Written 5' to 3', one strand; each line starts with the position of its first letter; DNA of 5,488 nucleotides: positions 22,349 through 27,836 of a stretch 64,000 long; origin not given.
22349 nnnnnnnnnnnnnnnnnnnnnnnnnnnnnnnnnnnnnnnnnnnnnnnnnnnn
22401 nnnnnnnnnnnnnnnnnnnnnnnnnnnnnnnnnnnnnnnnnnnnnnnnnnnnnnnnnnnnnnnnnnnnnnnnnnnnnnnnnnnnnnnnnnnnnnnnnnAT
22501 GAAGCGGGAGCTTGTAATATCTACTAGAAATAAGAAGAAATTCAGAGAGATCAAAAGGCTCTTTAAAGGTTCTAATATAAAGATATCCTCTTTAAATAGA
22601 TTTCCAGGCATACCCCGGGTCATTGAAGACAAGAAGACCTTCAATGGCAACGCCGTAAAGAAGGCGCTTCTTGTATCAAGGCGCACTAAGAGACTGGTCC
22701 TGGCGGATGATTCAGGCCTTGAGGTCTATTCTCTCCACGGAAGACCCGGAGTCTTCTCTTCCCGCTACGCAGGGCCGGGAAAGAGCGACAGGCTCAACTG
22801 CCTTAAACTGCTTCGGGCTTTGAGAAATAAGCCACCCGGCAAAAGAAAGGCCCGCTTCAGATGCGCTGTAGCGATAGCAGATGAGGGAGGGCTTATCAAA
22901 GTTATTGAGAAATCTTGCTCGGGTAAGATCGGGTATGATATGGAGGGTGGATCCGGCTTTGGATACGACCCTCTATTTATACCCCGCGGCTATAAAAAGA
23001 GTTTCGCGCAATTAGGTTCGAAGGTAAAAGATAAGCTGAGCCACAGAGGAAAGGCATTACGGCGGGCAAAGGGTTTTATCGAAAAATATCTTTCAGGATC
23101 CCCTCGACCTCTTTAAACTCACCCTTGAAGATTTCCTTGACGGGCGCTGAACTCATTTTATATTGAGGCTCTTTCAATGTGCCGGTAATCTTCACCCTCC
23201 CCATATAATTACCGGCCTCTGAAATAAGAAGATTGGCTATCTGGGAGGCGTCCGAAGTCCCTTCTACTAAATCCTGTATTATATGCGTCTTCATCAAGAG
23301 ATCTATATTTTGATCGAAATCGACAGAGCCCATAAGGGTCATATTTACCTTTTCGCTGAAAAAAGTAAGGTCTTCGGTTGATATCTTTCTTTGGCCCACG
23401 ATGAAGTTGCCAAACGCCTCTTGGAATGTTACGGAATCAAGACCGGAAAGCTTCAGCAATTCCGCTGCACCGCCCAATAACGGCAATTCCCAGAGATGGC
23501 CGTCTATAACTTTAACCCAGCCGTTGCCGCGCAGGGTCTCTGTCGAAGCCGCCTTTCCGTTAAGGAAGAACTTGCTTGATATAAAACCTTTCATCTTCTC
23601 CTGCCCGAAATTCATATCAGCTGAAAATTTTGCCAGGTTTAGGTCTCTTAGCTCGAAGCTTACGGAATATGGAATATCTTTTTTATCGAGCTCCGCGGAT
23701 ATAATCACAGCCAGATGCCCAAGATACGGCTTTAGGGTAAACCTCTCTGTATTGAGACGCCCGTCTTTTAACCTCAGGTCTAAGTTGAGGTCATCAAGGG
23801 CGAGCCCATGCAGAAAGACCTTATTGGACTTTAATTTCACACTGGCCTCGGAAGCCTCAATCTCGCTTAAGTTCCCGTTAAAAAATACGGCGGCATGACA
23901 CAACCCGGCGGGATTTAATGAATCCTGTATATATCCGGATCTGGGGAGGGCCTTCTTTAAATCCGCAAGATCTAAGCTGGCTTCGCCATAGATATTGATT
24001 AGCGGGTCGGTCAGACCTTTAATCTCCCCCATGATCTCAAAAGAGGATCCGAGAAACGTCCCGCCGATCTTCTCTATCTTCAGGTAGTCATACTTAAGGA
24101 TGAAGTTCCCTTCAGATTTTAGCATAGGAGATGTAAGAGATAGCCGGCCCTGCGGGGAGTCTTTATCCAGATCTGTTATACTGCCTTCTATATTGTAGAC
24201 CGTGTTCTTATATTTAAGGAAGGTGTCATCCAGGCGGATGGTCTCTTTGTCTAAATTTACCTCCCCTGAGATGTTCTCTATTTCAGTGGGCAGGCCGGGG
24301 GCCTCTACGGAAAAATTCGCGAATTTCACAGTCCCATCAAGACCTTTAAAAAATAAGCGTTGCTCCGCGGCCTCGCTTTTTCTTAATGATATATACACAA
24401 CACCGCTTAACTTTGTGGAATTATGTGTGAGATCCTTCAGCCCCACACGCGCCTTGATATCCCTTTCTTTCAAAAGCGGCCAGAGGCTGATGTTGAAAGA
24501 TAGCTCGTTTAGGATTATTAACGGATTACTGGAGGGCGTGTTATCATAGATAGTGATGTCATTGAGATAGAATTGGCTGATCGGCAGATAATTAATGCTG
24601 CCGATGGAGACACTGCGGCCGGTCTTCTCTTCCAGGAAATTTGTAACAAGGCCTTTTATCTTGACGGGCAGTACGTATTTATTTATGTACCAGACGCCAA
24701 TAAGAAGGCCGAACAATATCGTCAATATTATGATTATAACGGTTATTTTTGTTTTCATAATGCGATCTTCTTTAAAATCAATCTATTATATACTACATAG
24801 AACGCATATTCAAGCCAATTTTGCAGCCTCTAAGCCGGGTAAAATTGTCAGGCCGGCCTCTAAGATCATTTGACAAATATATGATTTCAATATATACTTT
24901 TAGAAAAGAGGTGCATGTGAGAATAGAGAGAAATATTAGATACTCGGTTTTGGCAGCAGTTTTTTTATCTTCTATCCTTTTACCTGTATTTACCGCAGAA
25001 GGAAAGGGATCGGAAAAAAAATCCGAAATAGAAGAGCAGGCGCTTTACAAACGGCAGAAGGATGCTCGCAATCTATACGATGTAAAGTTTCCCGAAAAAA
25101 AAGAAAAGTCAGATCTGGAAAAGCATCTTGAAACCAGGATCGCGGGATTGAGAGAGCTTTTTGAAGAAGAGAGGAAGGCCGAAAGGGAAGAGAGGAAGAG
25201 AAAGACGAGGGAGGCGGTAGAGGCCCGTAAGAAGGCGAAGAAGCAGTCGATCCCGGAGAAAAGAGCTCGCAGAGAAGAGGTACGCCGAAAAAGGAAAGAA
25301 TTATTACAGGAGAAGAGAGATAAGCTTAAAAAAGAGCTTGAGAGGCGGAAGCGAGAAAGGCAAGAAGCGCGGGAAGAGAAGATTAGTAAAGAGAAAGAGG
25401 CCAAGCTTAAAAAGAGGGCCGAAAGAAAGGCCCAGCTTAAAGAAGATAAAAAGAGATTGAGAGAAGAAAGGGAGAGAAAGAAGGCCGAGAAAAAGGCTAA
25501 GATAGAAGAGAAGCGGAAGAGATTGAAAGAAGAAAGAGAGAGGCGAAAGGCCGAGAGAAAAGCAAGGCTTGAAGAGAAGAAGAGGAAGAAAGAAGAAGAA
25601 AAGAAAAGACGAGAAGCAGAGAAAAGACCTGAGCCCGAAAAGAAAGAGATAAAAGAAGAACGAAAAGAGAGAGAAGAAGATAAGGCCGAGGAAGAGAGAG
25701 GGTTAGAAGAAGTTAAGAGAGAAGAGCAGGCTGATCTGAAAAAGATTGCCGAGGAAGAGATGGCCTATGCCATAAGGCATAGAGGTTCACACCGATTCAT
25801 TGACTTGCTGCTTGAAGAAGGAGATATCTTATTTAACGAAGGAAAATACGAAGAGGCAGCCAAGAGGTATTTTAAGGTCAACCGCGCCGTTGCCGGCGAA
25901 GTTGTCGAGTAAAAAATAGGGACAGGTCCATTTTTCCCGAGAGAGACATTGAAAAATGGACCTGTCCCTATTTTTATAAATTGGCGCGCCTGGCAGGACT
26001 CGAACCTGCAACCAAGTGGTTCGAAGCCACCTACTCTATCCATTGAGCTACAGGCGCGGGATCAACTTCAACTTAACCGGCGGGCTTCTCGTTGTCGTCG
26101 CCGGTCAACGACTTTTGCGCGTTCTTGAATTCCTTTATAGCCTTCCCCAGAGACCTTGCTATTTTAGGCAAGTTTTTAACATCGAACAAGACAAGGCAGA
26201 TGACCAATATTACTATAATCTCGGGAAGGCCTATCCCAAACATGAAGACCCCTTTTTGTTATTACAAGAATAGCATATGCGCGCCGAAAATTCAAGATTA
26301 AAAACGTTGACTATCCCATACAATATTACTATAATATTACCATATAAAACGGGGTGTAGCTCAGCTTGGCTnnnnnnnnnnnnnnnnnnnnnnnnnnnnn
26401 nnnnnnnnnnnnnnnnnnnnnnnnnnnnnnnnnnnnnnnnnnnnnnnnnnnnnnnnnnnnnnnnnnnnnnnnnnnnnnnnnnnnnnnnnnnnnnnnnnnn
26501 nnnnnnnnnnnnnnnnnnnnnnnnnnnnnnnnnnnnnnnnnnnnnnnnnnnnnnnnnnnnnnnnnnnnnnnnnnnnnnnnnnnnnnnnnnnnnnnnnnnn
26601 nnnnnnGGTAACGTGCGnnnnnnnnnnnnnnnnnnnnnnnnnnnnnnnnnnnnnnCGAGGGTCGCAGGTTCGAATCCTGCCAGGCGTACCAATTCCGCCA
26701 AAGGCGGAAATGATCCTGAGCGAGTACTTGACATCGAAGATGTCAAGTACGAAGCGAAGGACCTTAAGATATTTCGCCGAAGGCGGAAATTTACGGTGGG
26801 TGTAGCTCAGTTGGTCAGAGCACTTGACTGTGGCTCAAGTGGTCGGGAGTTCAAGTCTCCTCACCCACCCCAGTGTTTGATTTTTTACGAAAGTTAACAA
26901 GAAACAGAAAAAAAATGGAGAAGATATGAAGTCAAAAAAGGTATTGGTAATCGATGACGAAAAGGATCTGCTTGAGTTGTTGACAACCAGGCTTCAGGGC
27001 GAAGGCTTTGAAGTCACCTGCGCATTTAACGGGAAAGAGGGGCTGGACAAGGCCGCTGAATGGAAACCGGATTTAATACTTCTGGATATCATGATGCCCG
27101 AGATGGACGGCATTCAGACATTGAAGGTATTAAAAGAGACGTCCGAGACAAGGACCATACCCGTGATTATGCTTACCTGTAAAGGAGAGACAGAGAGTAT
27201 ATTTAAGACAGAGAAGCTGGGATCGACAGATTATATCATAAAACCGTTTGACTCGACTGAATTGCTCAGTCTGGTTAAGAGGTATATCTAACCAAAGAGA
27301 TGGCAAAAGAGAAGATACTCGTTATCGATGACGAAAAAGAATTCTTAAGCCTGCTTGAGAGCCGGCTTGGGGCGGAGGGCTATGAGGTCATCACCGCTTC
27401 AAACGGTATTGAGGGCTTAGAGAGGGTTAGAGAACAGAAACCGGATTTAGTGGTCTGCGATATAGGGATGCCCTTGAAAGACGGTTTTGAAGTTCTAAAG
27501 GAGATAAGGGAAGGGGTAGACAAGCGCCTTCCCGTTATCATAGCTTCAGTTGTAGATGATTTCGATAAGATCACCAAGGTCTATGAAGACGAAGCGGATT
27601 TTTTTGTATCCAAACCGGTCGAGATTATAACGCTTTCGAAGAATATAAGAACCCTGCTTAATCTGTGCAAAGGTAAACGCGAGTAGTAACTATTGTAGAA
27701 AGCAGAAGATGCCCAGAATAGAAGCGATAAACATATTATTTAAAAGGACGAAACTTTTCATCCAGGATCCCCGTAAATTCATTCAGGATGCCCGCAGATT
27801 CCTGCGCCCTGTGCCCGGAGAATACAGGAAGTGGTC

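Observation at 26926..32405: Signalling locus with four orphan receivers and two soluble kinases, one fused to a degenerate GGDEF and a PilZ domain, directly upstream of the pilus genes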

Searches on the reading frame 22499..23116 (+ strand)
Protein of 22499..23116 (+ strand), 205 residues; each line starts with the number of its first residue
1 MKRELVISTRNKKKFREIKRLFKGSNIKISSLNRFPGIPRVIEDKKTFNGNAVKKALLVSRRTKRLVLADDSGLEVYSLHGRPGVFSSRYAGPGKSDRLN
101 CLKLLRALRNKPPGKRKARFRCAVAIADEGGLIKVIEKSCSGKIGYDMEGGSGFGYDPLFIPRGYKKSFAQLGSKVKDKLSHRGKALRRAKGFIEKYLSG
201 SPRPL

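Call 67: search_protein_families(library=pfam, proteins=[window:22499-23116:+], max_evalue=0.001)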
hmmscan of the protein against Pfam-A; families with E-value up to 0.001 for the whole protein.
window:22499-23116:+ (205 aa): 1 family
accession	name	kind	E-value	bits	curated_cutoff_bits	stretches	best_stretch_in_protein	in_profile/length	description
PF01725.21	Ham1p_like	-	1.9e-55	188.1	22.5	1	5-191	1-184/186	Ham1 family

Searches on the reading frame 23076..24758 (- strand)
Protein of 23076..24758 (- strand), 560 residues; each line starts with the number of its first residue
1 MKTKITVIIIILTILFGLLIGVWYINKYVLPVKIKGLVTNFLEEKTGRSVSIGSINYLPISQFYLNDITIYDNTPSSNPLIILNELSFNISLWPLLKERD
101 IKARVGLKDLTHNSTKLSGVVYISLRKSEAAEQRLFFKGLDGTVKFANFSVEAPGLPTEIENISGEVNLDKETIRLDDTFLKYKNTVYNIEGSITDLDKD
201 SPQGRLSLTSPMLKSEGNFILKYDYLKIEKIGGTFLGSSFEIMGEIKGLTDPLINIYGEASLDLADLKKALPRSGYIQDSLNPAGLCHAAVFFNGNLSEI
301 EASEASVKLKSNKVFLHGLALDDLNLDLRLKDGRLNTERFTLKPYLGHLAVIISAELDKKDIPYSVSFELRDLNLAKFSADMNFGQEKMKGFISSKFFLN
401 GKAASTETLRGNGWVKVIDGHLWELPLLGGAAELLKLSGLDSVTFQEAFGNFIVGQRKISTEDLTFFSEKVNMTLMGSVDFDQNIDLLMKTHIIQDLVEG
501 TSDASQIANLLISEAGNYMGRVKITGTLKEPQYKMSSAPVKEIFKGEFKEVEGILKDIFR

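Call 47: search_protein_families(library=pfam, proteins=[window:23076-24758:-], max_evalue=0.01)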
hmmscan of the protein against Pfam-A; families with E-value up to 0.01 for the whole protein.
window:23076-24758:- (560 aa): 3 families
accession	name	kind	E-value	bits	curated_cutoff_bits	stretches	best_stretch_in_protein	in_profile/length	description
PF05170.20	AsmA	-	8e-11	41.9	29.8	1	304-412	440-547/607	AsmA family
PF05359.17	DUF748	-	4e-07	28.9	50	1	11-119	17-124/1037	Domain of Unknown Function (DUF748)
PF13116.12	YhdP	-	0.00045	18.7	46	0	5-103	11-108/1224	YhdP protein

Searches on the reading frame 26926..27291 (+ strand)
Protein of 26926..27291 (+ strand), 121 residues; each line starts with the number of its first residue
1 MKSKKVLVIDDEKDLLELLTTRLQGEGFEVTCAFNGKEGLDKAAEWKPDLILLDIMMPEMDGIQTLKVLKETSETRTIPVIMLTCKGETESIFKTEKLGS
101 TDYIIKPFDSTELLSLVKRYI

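Call 3: search_protein_families(library=pfam, proteins=[window:26926-27291:+], max_evalue=0.1)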
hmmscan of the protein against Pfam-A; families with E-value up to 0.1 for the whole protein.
window:26926-27291:+ (121 aa): 1 family
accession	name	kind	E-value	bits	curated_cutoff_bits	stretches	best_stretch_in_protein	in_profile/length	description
PF00072.30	Response_reg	-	1.9e-28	99.3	30.2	1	6-117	1-110/111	Response regulator receiver domain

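Call 4: search_protein_families(library=ncbifam, proteins=[window:26926-27291:+], max_evalue=0.1)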
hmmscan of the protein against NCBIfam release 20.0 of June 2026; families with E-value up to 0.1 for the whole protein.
window:26926-27291:+ (121 aa): 102 families (the best 25 are shown)
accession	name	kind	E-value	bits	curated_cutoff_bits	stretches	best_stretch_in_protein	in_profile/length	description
TIGR02154.1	PhoB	equivalog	1.3e-30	106.4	296.2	1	3-118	2-117/226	phosphate regulon transcriptional regulator PhoB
NF040534.1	resp_reg_YycF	equivalog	1.3e-29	103.1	340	1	4-119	1-113/231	response regulator YycF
NF007135.0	PRK09581.1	equivalog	1e-28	100.4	474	1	4-118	3-117/457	PleD family two-component system response regulator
NF008469.0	PRK11361.1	equivalog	1.2e-28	100.1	714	1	3-119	4-118/461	acetoacetate metabolism transcriptional regulator AtoC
NF040689.1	MtrAB_MtrA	equivalog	2.2e-28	99.1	300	1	6-118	1-110/219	MtrAB system response regulator MtrA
NF053854.1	RespRegPhoBBctds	equivalog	1.8e-26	92.9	270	1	6-118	1-112/225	two-component system response regulator PhoB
NF045944.1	ResRegRpaBCyano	equivalog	4.3e-26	91.7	330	1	7-117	1-108/229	response regulator transcription factor RpaB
TIGR01387.1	cztR_silR_copR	subfamily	1.1e-24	87.3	279.2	1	6-119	1-112/218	heavy metal response regulator transcription factor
NF033117.2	vanR_ACDEGLN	exception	1.6e-24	86.8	350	1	6-119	1-111/226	VanR-ABDEGLN family response regulator transcription factor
NF008199.0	PRK10955.1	equivalog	2.1e-24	86.7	341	1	4-118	2-112/232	envelope stress response regulator transcription factor CpxR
NF051870.1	NAssimRespRegNtrX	equivalog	2e-23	83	600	1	4-119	2-117/452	nitrogen assimilation response regulator NtrX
NF007546.0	PRK10161.1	equivalog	4.1e-23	82.2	471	1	4-118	3-117/229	phosphate response regulator transcription factor PhoB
NF000403.1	vanR-C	exception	6e-23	81.6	480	1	3-119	2-115/231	vancomycin resistance response regulator transcription factor VanR-C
NF041733.1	resp_reg_CseB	equivalog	9.1e-23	80.8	350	1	5-117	2-111/228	two-component system response regulator CseB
NF007005.1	PRK09468.1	equivalog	4.7e-22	78.6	331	1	2-118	2-116/237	osmolarity response regulator transcription factor OmpR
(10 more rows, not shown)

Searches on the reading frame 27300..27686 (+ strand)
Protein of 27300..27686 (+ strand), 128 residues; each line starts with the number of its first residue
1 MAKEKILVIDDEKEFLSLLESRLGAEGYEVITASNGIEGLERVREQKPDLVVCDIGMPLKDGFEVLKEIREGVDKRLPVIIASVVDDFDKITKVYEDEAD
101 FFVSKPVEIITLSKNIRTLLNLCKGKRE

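Call 3: search_protein_families(library=pfam, proteins=[window:27300-27686:+], max_evalue=0.1)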
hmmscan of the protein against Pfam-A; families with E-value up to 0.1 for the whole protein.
window:27300-27686:+ (128 aa): 1 family
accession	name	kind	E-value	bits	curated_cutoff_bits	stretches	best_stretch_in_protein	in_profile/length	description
PF00072.30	Response_reg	-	2.7e-24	85.9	30.2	1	6-116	1-110/111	Response regulator receiver domain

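Call 4: search_protein_families(library=ncbifam, proteins=[window:27300-27686:+], max_evalue=0.1)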
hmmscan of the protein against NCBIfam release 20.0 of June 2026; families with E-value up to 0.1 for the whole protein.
window:27300-27686:+ (128 aa): 106 families (the best 25 are shown)
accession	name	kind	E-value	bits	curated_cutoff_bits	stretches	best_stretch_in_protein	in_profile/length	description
NF007135.0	PRK09581.1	equivalog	1.8e-23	83.1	474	1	5-122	4-122/457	PleD family two-component system response regulator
TIGR02875.1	spore_0_A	equivalog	9.9e-22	77.4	200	1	4-121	3-123/262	sporulation transcription factor Spo0A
NF045944.1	ResRegRpaBCyano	equivalog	1.1e-21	77.3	330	1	7-123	1-115/229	response regulator transcription factor RpaB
NF040534.1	resp_reg_YycF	equivalog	2.2e-21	76.2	340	1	5-114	2-109/231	response regulator YycF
NF007969.0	PRK10693.1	equivalog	6.5e-20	71.4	329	1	2-109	6-112/337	two-component system response regulator RssB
NF033120.0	vanR_FM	exception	2.7e-19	69.7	460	1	3-116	3-114/231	vancomycin resistance response regulator transcription factor, VanR-F/VanR-M family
NF041733.1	resp_reg_CseB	equivalog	2.2e-18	66.5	350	1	5-121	2-116/228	two-component system response regulator CseB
NF051850.1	RespRegRprY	equivalog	4.9e-18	65.4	370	1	3-127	4-127/234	response regulator transcription factor RprY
TIGR01387.1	cztR_silR_copR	subfamily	1.6e-17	63.9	279.2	1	6-122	1-116/218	heavy metal response regulator transcription factor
NF033117.2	vanR_ACDEGLN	exception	2.1e-17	63.4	350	1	6-120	1-113/226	VanR-ABDEGLN family response regulator transcription factor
NF040689.1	MtrAB_MtrA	equivalog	4e-17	62.3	300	1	6-121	1-114/219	MtrAB system response regulator MtrA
NF008199.0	PRK10955.1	equivalog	6.3e-17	62.3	341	1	4-121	2-116/232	envelope stress response regulator transcription factor CpxR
NF008469.0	PRK11361.1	equivalog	2.4e-16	59.5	714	1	2-122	3-122/461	acetoacetate metabolism transcriptional regulator AtoC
NF008296.0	PRK11083.1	equivalog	4.3e-16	59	273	1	1-123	1-121/228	two-component system response regulator CreB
NF045505.1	RR_RssB_Pseudo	equivalog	7.1e-16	58.2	700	1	4-118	6-120/394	two-component system response regulator RssB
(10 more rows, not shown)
